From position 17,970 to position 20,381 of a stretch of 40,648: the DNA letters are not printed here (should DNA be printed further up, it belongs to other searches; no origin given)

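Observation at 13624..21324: Complete quinol-to-outer-membrane multihaem electron conduit (Mto/Mtr/Pio-like parts list plus poly-c7 modules) in two convergent operons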

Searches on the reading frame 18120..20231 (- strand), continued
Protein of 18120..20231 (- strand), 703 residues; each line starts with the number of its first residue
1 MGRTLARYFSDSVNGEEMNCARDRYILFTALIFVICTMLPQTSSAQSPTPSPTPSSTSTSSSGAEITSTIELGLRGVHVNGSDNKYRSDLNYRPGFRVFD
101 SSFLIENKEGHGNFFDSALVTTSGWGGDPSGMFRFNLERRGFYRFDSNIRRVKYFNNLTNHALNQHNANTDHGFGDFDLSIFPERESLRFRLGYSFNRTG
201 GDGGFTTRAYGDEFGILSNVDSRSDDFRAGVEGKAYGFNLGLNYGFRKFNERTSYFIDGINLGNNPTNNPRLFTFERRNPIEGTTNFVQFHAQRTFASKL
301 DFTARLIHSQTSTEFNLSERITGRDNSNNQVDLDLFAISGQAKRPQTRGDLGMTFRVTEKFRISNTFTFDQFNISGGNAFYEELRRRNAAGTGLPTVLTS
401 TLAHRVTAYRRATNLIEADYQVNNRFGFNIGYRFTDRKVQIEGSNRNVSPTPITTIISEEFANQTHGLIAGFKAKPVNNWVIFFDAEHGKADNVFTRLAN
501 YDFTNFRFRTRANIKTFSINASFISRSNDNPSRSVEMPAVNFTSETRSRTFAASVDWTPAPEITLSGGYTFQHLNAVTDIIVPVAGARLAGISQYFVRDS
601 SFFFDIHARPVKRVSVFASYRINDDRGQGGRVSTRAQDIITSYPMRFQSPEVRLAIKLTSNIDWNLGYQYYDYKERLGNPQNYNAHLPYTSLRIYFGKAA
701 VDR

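Call 77: search_protein_families(library=pfam, proteins=[L024:12287-14230:+, L023:11960-13033:+, L023:13054-14409:+, L002:15237-17015:+, L002:17012-18628:+], max_evalue=0.0001)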
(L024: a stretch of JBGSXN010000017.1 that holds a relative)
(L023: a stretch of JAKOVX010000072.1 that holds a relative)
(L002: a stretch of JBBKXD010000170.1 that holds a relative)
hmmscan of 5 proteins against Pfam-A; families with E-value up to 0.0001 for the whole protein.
L024:12287-14230:+ (647 aa): 7 families
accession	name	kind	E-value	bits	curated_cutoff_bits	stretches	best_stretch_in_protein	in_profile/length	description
PF14522.11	Cytochrome_C7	-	1.3e-12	47.7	24.8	0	213-279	12-67/67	Cytochrome c7 and related cytochrome c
PF01292.26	Ni_hydr_CYTB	-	4.5e-10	40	30.1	2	381-562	1-157/179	Prokaryotic cytochrome b561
PF14537.11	Cytochrom_c3_2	-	8.2e-08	33.1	25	0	88-192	1-79/79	Cytochrome c3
PF03264.19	Cytochrom_NNT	-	2.5e-07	31.1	24.1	0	180-226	121-169/174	NapC/NirT cytochrome c family, N-terminal region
PF09699.15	Paired_CXXCH_1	-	1.3e-06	28.4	20.6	0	273-309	8-39/41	Doubled CXXCH motif (Paired_CXXCH_1)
PF02085.21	Cytochrom_CIII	-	9.3e-06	26.4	22.9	0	216-306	32-101/101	Class III cytochrome C family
PF14358.11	DUF4405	-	1.5e-05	25.9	26.7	1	389-449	2-64/66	Domain of unknown function (DUF4405)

L023:11960-13033:+ (357 aa): 3 families
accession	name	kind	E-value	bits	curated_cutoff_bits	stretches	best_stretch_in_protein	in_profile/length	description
PF00033.24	Cytochrome_B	-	1.2e-52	178.9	27.2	1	35-212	11-187/189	Cytochrome b/b6/petB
PF13631.11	Cytochrom_B_N_2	-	3e-42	144.9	27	1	96-262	2-166/169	Cytochrome b(N-terminal)/b6/petB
PF00032.22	Cytochrom_B_C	-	1.5e-09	38.5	20.7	1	271-354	6-83/102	Cytochrome b(C-terminal)/b6/petD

L023:13054-14409:+ (451 aa): 6 families
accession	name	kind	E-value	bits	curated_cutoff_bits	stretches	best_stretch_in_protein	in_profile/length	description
PF14522.11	Cytochrome_C7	-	3.2e-18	65.8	24.8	2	47-132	1-67/67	Cytochrome c7 and related cytochrome c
PF09699.15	Paired_CXXCH_1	-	1.9e-16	59.9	20.6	0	170-206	8-39/41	Doubled CXXCH motif (Paired_CXXCH_1)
PF14537.11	Cytochrom_c3_2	-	9.4e-15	55.3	25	2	83-203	1-78/79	Cytochrome c3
PF22113.1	Mtrc-MtrF_II-IV_dom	-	3.7e-10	40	30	0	89-178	82-166/176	Outer membrane cytochrome MtrC/MtrF-like, domains II/IV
PF22678.1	Cytochrom_c_NrfB-like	-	6.2e-05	23.8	27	0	51-102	26-72/89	Cytochrome c-type protein NrfB-like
PF13435.11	Cytochrome_C554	-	7.8e-05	24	20.8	0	262-322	1-57/84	Cytochrome c554 and c-prime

L002:15237-17015:+ (592 aa): 1 family
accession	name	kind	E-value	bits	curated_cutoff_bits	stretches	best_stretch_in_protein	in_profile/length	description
PF05140.19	ResB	-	8.6e-68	229.7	24.6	1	124-575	1-485/486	ResB-like family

L002:17012-18628:+ (538 aa): 1 family
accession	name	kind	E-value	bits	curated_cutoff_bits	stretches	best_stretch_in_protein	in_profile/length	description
PF01578.25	Cytochrom_C_asm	-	1.9e-37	129.4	29.9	1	138-535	2-212/212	Cytochrome C assembly protein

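Call 83: list_cluster_members(proteins=[P0009, P0018, P0021, P0026, P0047, P0060, P0068, P0089, P0112, P0045])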
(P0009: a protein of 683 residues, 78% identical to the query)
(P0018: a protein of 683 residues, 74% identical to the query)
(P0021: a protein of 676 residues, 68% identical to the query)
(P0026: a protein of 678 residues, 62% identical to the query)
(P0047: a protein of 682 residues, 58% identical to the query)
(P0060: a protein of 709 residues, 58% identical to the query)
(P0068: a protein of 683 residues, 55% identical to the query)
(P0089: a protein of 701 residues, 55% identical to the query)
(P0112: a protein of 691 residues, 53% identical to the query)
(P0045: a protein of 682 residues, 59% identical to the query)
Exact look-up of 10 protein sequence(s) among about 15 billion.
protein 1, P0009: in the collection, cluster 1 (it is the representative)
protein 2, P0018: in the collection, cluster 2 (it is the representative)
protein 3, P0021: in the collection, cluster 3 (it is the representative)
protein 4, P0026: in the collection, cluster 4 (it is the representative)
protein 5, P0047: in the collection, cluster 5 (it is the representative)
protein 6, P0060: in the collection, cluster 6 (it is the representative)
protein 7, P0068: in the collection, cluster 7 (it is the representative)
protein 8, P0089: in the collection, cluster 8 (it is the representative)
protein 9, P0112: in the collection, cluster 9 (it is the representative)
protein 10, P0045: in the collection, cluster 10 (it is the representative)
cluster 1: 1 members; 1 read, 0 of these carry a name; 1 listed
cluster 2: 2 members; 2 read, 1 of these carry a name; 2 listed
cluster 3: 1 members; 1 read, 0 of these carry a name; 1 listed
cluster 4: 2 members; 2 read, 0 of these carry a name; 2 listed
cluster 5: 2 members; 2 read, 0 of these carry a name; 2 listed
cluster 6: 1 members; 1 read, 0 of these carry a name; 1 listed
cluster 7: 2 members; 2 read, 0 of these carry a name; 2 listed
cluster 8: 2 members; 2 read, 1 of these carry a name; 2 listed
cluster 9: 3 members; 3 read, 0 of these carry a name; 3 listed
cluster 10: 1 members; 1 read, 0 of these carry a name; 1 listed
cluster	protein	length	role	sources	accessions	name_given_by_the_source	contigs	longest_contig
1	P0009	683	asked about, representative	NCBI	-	-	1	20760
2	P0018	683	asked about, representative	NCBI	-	-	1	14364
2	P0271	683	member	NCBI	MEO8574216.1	MAG: hypothetical protein ABI481_09630 [Pyrinomonadaceae bacterium]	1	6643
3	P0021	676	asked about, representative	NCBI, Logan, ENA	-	-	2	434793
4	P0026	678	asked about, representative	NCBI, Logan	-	-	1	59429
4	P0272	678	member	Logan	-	-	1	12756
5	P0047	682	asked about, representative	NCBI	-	-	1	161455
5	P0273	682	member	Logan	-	-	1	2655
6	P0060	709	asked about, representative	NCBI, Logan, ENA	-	-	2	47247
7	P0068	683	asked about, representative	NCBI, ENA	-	-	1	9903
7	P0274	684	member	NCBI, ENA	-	-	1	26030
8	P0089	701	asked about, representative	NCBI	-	-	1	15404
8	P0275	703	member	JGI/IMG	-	hypothetical protein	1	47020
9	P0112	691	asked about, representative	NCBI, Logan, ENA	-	-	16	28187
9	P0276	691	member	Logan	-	-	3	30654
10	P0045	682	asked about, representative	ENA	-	-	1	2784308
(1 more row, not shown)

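Call 84: search_protein_families(library=pfam, proteins=[P0233, P0237, P0238, P0243, P0246, P0247, P0249, P0250, P0253, P0256], max_evalue=0.01)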
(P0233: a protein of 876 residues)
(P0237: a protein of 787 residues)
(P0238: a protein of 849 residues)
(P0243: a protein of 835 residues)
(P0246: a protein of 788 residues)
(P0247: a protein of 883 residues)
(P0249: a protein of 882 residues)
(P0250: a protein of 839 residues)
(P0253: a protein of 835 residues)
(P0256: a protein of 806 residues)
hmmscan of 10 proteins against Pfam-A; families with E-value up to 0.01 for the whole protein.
P0233 (876 aa): 0 families

P0237 (787 aa): 0 families

P0238 (849 aa): 0 families

P0243 (835 aa): 1 family
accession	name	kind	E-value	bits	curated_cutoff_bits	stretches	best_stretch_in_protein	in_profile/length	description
PF13505.12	OMP_b-brl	-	0.00085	20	28.7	0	589-681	55-156/175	Outer membrane protein beta-barrel domain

P0246 (788 aa): 0 families

P0247 (883 aa): 0 families

P0249 (882 aa): 0 families

P0250 (839 aa): 0 families

P0253 (835 aa): 0 families

P0256 (806 aa): 1 family
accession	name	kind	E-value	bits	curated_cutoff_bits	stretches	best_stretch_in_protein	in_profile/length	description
PF11854.14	MtrB_PioB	-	0.0091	15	23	0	603-782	427-597/635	Putative outer membrane beta-barrel porin, MtrB/PioB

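Call 85: search_protein_families(library=pfam, proteins=[P0157, P0162, P0166, P0170, P0172, P0175, P0184, P0191, P0193, P0200], max_evalue=0.01)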
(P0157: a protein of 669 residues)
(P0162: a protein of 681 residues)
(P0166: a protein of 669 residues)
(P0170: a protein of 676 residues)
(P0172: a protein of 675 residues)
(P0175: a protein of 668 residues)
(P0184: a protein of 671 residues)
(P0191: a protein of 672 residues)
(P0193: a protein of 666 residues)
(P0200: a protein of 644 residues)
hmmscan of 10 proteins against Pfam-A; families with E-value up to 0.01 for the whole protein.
P0157 (669 aa): 1 family
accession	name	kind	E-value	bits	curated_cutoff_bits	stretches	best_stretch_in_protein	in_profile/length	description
PF13505.12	OMP_b-brl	-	0.004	17.8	28.7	0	488-669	23-175/175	Outer membrane protein beta-barrel domain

P0162 (681 aa): 0 families

P0166 (669 aa): 0 families

P0170 (676 aa): 0 families

P0172 (675 aa): 0 families

P0175 (668 aa): 0 families

P0184 (671 aa): 2 families
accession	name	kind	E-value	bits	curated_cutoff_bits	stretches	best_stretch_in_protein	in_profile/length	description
PF10677.15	DUF2490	-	0.0021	18.3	29.8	0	409-439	147-177/186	Protein of unknown function (DUF2490)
PF13505.12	OMP_b-brl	-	0.0057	17.3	28.7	0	455-488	122-155/175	Outer membrane protein beta-barrel domain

P0191 (672 aa): 0 families

P0193 (666 aa): 0 families

P0200 (644 aa): 0 families
